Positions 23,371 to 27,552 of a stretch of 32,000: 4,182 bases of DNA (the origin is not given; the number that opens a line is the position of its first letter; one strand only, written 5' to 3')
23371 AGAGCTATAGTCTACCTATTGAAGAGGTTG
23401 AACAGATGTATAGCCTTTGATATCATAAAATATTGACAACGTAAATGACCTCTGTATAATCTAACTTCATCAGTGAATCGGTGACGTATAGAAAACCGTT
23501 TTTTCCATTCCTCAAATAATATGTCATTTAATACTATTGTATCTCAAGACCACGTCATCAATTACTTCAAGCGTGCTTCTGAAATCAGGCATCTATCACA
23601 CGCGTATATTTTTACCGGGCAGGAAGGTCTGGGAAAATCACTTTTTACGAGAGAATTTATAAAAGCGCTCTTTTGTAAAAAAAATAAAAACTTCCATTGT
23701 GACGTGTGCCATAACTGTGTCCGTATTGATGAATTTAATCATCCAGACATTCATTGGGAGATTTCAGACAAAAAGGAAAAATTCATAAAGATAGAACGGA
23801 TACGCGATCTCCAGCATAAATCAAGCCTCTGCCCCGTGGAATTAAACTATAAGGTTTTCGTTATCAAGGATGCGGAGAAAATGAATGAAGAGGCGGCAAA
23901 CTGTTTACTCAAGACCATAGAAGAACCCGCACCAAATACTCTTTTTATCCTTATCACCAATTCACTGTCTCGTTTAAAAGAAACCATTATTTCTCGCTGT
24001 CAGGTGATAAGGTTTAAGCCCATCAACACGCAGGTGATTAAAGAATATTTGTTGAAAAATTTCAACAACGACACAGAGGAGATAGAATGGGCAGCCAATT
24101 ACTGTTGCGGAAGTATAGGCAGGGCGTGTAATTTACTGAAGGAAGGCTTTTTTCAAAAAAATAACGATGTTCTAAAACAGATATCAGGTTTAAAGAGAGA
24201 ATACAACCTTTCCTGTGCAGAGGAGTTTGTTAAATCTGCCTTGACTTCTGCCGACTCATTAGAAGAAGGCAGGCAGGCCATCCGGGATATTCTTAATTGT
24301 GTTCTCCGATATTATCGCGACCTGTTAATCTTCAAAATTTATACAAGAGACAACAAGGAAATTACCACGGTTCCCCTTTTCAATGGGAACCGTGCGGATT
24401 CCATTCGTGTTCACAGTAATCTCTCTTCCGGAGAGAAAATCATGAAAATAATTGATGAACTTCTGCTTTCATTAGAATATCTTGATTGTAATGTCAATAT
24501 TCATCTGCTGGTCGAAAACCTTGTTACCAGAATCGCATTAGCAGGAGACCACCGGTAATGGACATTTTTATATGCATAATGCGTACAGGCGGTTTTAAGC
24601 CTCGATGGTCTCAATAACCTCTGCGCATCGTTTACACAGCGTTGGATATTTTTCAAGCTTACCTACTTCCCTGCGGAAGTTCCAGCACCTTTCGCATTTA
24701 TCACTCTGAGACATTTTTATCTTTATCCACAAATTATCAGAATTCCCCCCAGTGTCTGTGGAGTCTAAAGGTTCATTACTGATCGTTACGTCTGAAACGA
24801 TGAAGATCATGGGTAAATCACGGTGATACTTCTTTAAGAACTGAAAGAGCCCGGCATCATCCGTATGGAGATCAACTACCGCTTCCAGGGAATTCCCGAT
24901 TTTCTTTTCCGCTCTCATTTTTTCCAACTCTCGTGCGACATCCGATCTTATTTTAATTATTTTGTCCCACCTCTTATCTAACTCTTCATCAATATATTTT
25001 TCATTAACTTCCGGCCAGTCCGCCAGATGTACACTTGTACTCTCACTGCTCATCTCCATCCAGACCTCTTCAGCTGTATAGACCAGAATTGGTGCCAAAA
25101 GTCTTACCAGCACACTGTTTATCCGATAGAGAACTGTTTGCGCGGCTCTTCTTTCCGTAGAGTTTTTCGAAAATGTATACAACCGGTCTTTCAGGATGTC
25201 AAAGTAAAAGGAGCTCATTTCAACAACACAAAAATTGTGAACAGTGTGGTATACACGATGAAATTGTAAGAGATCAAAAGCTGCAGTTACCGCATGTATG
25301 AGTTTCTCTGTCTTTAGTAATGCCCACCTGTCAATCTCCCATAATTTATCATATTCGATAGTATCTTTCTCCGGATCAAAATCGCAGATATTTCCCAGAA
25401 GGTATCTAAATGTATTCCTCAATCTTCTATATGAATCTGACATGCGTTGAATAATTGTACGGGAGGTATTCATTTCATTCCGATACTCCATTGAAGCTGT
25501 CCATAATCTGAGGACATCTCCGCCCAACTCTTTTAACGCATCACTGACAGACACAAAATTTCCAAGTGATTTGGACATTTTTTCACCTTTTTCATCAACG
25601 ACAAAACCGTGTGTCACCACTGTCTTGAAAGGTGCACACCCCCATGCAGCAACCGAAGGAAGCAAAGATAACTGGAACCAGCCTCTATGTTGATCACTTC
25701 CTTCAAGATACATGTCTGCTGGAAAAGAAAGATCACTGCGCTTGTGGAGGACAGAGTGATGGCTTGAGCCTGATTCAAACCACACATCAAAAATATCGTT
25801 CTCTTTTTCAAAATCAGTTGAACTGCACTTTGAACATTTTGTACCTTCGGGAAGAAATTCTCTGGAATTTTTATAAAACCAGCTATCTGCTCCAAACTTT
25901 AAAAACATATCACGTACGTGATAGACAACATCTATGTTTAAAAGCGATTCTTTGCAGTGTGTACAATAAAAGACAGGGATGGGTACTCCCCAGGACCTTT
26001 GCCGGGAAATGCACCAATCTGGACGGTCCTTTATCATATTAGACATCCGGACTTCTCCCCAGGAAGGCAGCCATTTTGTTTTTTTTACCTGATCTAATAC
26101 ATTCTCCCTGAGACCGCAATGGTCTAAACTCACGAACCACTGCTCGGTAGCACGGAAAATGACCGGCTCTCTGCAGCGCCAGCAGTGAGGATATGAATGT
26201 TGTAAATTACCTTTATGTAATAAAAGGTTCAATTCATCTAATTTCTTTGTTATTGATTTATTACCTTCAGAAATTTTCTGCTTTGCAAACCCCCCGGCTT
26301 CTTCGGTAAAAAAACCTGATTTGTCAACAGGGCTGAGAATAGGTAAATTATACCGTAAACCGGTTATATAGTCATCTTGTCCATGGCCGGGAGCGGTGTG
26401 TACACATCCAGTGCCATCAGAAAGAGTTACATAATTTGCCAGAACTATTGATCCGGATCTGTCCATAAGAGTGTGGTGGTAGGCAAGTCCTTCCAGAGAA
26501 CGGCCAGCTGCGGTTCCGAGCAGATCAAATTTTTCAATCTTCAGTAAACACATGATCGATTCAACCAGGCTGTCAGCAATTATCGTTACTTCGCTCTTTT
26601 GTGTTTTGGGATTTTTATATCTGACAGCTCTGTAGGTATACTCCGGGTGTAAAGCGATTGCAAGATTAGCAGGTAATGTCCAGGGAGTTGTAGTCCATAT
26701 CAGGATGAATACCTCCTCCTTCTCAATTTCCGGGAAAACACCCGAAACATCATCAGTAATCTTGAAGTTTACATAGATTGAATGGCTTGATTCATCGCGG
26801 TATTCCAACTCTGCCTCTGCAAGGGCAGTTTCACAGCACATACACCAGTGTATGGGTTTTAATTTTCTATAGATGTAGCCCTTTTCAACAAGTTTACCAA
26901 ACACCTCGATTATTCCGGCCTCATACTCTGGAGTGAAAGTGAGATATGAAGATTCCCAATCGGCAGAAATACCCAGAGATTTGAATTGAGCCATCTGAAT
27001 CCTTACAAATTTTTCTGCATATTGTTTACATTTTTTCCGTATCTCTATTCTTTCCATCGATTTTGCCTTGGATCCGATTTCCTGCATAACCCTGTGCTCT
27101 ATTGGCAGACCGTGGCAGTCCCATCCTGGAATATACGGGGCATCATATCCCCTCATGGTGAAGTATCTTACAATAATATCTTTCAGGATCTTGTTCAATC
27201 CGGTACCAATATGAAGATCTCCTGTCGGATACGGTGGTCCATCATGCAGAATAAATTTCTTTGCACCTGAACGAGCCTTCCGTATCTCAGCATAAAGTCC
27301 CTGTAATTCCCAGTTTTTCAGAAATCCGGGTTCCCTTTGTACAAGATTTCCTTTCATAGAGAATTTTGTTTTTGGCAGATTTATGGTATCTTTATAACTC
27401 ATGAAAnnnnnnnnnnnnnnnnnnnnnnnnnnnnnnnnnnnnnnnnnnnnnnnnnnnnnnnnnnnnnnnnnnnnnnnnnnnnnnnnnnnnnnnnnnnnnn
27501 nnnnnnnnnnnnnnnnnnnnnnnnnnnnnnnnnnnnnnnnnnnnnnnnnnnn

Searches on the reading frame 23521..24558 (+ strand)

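Call 25: search_protein_families(library=pfam, proteins=[window:23521-24558:+])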
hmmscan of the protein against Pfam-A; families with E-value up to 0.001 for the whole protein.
window:23521-24558:+ (345 aa): 2 families
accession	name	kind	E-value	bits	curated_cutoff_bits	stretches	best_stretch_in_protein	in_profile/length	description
PF13177.12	DNA_pol3_delta2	-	5.2e-53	179.8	27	1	9-168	2-160/161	DNA polymerase III, delta subunit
PF00004.35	AAA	-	1.1e-05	26.4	21.2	1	30-166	2-129/131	ATPase family associated with various cellular activities (AAA)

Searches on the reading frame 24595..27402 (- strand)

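Call 25: search_protein_families(library=pfam, proteins=[window:24595-27402:-])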
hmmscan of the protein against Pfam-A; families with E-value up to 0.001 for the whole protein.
window:24595-27402:- (935 aa): 7 families
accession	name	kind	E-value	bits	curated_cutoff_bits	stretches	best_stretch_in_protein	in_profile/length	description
PF00133.28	tRNA-synt_1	-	1.8e-134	449.1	22.7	1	28-646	3-413/414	tRNA synthetases class I (I, L, M and V)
PF08264.19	Anticodon_1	-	5.7e-35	120.8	25.1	1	691-843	1-146/148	Anticodon-binding domain of tRNA ligase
PF09334.17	tRNA-synt_1g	-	3.5e-25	89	20.1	2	57-199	8-135/391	tRNA synthetases class I (M)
PF01406.26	tRNA-synt_1e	-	4.5e-15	56.2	27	1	585-653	231-298/301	tRNA synthetases class I (C) catalytic domain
PF01921.24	tRNA-synt_1f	-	3.6e-08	33.2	27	1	597-666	271-340/360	tRNA synthetases class I (K)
PF06827.20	zf-FPG_IleRS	-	2e-07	31.1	21.3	1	901-929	2-30/30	Zinc finger found in FPG and IleRS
PF13603.12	tRNA-synt_1_2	-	0.00024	21.1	25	1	305-360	86-141/185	Leucyl-tRNA synthetase, editing domain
